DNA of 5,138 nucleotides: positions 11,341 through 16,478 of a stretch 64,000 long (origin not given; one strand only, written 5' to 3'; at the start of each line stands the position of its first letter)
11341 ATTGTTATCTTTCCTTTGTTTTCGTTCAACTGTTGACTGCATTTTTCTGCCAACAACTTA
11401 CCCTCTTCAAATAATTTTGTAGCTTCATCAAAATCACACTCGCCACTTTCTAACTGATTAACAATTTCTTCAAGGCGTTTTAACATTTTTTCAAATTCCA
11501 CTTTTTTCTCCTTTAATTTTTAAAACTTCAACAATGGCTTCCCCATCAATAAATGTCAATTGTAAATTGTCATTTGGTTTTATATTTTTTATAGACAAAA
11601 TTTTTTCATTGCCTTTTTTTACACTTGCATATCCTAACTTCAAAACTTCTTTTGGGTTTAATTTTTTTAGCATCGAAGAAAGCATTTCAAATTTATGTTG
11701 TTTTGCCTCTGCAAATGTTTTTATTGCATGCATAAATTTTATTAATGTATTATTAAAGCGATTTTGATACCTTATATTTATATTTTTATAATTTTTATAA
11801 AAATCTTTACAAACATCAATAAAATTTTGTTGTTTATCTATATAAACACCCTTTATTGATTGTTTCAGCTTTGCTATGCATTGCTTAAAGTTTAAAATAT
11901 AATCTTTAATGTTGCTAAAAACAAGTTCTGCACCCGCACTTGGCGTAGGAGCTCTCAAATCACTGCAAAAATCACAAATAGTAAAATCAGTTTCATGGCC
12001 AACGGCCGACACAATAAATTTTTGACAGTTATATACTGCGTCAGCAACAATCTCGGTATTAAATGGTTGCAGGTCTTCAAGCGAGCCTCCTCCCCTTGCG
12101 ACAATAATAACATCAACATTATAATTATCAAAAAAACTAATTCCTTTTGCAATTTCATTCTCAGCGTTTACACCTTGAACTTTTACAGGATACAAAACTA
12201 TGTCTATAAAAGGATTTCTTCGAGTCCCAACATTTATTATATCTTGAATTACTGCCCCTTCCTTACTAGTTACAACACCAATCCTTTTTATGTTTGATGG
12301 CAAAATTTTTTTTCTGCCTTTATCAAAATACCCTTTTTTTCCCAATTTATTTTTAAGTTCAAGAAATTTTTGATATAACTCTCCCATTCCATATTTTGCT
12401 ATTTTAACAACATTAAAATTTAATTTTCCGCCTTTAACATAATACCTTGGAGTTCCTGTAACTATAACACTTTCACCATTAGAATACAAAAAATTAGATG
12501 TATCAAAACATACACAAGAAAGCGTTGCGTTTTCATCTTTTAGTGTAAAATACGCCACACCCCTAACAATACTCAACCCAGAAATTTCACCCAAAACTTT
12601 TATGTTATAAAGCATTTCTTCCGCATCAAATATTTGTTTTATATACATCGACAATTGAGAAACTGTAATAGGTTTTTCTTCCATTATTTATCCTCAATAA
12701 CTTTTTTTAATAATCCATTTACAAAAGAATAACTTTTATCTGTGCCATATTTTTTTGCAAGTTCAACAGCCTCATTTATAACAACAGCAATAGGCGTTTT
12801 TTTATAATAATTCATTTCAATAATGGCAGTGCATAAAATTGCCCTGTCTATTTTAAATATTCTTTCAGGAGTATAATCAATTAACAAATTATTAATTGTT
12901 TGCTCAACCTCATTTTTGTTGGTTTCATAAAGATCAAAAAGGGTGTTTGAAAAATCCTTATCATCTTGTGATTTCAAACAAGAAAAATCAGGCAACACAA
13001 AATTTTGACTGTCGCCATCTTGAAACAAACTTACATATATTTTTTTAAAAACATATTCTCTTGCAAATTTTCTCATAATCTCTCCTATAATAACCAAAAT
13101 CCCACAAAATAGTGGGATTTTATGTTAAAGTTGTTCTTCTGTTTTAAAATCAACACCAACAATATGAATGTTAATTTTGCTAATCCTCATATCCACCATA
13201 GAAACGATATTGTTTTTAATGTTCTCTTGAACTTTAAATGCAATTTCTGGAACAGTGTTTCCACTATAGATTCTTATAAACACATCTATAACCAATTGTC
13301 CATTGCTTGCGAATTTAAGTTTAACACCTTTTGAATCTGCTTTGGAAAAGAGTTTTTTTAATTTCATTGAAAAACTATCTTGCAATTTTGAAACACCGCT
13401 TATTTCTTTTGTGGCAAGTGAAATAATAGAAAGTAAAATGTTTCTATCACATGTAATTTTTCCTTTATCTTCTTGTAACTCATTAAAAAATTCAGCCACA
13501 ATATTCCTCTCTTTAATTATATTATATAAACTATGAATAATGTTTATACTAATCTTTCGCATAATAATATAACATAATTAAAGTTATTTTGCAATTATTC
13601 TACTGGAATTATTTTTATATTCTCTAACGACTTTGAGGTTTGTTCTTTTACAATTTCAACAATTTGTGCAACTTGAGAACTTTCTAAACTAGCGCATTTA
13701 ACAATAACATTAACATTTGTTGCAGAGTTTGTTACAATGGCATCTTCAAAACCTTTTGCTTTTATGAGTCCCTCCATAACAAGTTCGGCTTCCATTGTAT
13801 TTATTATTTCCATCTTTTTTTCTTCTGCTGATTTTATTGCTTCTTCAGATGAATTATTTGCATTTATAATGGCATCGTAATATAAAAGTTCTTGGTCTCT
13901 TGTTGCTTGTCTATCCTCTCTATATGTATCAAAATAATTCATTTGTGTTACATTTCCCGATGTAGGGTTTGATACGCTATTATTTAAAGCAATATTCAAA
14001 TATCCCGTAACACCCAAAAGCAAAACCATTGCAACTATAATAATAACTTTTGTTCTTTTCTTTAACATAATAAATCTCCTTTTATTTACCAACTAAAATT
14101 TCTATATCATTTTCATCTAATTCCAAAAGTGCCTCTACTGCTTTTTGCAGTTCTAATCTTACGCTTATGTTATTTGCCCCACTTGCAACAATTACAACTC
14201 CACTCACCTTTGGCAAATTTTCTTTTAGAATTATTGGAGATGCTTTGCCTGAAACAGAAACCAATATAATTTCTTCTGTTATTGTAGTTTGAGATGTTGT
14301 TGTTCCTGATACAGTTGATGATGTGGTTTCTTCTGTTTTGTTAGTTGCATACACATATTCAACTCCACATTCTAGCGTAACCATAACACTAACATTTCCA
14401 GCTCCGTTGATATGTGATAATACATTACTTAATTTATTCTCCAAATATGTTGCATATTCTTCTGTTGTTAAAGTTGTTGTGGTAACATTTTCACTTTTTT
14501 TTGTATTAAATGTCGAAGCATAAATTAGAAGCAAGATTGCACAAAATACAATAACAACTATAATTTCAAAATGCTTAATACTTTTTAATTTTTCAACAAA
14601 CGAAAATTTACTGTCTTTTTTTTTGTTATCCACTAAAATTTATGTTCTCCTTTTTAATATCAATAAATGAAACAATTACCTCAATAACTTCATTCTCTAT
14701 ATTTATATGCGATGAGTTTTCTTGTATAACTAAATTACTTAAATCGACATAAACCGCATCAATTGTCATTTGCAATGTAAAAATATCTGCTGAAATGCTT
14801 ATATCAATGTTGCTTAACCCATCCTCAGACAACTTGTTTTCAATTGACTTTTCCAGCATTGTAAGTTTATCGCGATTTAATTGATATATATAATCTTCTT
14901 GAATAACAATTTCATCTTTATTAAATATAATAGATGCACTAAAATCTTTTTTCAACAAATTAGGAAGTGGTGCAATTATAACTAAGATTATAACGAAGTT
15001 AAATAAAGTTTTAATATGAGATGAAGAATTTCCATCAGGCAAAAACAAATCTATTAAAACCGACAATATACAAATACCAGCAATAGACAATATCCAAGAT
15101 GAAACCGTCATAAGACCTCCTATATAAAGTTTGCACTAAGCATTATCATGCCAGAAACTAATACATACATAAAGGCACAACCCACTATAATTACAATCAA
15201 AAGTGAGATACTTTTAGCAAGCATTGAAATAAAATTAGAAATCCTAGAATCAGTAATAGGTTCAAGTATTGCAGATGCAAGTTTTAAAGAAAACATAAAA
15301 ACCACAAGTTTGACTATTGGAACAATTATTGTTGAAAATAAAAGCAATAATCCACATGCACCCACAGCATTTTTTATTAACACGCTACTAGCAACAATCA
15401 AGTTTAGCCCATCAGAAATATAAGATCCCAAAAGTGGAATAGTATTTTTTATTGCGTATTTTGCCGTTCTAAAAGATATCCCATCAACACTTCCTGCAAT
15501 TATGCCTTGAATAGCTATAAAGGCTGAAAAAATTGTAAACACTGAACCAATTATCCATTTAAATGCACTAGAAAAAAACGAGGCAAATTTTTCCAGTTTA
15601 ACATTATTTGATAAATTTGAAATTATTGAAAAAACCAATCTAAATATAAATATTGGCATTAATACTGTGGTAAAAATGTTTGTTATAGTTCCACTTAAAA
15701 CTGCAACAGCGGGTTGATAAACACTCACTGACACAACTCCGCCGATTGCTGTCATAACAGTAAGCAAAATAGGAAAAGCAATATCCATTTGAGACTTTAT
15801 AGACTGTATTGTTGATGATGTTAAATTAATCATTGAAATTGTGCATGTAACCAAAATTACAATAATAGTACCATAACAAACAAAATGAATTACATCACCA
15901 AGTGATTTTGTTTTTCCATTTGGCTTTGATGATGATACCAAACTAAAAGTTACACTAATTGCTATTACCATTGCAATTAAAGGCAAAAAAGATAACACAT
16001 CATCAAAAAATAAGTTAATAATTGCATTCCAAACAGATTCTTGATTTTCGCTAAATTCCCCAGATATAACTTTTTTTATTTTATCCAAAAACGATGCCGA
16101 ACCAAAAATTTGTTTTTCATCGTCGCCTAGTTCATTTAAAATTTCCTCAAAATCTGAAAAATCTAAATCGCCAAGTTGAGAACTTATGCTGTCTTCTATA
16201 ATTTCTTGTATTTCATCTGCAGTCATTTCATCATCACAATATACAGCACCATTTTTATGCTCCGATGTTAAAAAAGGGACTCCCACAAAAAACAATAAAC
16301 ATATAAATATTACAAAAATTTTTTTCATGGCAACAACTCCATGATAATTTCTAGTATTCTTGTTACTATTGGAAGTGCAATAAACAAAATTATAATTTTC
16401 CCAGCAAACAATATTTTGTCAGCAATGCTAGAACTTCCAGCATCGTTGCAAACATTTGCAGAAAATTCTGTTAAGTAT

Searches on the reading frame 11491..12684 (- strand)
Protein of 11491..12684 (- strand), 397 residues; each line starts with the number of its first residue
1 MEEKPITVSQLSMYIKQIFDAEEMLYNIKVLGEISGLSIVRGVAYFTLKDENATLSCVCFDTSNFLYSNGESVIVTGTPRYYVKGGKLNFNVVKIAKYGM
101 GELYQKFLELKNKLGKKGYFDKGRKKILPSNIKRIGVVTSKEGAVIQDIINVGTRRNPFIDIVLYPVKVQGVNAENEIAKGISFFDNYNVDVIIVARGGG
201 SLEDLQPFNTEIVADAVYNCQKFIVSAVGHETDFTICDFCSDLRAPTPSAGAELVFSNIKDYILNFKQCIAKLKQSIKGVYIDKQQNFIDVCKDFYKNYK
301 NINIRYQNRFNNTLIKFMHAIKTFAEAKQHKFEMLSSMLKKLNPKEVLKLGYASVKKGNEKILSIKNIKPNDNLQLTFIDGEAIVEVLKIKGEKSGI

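Call 65: search_protein_families(library=pfam, proteins=[window:11491-12684:-], max_evalue=0.00001)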
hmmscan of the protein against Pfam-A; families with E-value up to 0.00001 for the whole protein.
window:11491-12684:- (397 aa): 3 families
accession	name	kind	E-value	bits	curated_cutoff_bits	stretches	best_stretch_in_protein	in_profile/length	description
PF02601.20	Exonuc_VII_L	-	1.2e-75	255.4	35.9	2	119-309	1-191/315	Exonuclease VII, large subunit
PF13742.12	tRNA_anti_2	-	1e-18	67.7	27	1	6-95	1-94/95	OB-fold nucleic acid binding domain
PF01336.31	tRNA_anti-codon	-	7.7e-07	29.4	27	1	29-92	2-69/75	OB-fold nucleic acid binding domain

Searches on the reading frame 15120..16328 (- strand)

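Call 65: search_protein_families(library=pfam, proteins=[window:15120-16328:-], max_evalue=0.00001)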
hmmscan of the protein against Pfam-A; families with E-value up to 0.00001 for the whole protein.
window:15120-16328:- (402 aa): 1 family
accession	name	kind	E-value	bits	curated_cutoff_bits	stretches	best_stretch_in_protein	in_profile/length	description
PF09546.15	Spore_III_AE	-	4.4e-67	227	27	1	80-397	3-319/321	Stage III sporulation protein AE (spore_III_AE)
